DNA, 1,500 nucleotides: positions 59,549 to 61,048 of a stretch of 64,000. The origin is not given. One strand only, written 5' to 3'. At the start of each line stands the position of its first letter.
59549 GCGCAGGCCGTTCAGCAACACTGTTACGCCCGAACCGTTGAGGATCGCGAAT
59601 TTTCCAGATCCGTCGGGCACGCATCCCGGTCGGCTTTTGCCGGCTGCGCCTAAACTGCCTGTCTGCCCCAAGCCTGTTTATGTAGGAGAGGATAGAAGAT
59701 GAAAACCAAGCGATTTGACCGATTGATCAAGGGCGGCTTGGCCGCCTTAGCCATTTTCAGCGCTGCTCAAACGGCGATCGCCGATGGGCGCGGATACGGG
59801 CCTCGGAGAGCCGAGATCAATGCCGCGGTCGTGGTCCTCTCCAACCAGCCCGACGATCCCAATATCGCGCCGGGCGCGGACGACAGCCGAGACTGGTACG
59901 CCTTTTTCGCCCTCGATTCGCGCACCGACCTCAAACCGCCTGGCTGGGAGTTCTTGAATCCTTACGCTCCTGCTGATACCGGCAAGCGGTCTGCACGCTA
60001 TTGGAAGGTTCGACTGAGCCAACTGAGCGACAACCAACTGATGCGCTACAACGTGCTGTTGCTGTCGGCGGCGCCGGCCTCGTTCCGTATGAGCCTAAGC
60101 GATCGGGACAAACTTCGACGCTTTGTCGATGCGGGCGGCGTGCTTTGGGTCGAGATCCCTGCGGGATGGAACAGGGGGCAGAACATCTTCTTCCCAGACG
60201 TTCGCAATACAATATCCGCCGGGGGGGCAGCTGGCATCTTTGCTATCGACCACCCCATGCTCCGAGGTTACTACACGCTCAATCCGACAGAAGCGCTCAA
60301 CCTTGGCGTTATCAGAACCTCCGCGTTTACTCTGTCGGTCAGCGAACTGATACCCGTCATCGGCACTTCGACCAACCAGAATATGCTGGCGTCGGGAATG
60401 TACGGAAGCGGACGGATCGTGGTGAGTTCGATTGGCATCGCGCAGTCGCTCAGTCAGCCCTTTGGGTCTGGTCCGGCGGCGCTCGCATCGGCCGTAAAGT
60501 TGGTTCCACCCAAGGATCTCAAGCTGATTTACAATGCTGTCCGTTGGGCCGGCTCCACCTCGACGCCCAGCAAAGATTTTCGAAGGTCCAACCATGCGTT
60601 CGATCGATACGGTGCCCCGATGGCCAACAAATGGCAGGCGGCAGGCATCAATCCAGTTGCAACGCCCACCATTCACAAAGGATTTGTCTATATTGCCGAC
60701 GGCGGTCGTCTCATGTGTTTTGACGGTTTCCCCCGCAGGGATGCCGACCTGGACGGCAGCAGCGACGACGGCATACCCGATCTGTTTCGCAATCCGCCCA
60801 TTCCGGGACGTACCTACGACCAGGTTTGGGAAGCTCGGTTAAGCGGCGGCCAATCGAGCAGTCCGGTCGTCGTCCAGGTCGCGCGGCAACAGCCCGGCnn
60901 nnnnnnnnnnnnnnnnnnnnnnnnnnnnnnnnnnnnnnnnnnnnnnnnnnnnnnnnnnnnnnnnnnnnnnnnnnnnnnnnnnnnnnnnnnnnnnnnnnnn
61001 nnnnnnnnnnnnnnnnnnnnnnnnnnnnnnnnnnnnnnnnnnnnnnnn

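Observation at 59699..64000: Unlisted open-ended ORF: a >1433-aa secreted PilY1-position protein with a DUF4159-like N-domain and propeller-like repeats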

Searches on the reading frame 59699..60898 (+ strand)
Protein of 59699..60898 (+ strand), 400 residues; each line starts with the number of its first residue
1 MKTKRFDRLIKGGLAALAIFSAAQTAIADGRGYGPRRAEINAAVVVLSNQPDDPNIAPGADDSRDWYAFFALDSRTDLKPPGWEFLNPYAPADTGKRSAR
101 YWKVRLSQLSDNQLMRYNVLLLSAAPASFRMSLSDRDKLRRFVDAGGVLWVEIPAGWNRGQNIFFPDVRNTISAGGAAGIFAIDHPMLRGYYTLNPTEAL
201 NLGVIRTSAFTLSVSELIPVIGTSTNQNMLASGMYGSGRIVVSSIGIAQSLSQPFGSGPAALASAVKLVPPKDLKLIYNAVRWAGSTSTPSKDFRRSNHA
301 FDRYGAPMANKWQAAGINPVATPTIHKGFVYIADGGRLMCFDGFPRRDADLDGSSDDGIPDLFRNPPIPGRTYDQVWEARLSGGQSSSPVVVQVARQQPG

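Call 83: search_protein_representatives(alignment_id=A7)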
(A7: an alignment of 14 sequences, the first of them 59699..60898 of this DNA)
Query: 14 sequences, 407 profile positions. Proteins with E-value up to 0.001 (for the whole library): 1046; up to 1e-10: 548; up to 1e-30: 392. The best 150 are listed.
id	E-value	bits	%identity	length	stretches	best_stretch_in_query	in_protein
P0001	4.2e-126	437.4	-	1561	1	3-407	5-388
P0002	5.2e-125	433.8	-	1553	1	1-407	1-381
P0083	7.7e-125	433.3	-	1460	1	5-406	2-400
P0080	3.9e-120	417.8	-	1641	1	5-402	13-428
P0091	2.7e-118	411.7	-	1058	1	12-406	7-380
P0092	4.0e-117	407.9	-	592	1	15-406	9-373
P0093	5.1e-117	407.5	-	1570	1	12-406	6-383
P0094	8.6e-109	380.4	-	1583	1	9-407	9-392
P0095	7.5e-108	377.3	-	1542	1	9-406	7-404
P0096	1.4e-106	373.1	-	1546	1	10-402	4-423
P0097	2.2e-105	369.2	-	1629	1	14-406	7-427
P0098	2.6e-105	369.0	-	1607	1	12-406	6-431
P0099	2.8e-103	362.3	-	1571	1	11-406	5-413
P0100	1.1e-102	360.3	-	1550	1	17-406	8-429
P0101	7.6e-102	357.5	-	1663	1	4-404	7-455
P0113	1.4e-96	340.2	-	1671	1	11-401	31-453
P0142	5.2e-92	325.2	-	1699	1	9-403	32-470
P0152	8.4e-91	321.2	-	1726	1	7-401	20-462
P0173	3.2e-88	312.7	-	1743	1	1-401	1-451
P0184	1.7e-87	310.3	-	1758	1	9-401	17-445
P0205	1.7e-85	303.7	-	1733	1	18-400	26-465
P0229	4.1e-83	295.8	-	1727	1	12-400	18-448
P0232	1.5e-82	294.0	-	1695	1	5-401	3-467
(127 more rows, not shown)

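Call 84: list_cluster_members(proteins=[P0093, P0101, P0113, P0142, P0152, P0173, P0184, P0205, P0229, P0232])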
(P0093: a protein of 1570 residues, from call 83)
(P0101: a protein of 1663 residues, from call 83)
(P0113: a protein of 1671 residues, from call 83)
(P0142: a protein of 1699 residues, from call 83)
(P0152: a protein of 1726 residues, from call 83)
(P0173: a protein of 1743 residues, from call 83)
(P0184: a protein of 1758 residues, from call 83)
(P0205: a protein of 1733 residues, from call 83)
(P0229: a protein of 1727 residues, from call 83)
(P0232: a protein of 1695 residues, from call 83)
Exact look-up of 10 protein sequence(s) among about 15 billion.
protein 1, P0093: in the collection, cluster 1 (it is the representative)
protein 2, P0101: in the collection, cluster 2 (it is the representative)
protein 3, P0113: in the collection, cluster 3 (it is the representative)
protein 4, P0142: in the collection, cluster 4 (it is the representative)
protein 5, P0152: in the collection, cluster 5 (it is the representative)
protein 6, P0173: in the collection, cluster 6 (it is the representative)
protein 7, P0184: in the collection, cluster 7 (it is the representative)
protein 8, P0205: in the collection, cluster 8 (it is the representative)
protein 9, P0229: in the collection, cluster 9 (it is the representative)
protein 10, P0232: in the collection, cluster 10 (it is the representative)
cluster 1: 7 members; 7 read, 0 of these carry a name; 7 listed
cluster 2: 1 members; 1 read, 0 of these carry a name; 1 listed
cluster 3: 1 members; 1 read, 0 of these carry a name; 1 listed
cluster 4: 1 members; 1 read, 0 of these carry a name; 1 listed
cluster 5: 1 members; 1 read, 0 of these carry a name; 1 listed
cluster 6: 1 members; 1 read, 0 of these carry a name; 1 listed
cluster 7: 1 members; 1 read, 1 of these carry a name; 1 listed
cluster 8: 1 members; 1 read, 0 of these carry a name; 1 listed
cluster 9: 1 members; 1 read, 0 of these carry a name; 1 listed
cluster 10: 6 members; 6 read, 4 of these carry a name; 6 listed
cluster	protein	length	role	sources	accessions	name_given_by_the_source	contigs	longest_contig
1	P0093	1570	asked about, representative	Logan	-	-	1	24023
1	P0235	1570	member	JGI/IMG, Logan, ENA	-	-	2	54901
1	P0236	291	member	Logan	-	-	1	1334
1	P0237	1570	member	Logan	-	-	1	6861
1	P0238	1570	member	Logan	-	-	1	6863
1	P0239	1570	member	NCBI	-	-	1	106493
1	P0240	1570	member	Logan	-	-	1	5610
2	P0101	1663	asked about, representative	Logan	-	-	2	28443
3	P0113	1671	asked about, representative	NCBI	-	-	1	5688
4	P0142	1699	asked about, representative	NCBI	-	-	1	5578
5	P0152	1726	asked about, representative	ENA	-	-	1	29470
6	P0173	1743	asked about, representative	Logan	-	-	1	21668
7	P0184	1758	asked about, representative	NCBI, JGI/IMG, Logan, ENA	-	hypothetical protein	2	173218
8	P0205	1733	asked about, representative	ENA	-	-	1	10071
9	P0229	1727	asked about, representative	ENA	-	-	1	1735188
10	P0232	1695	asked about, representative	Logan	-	-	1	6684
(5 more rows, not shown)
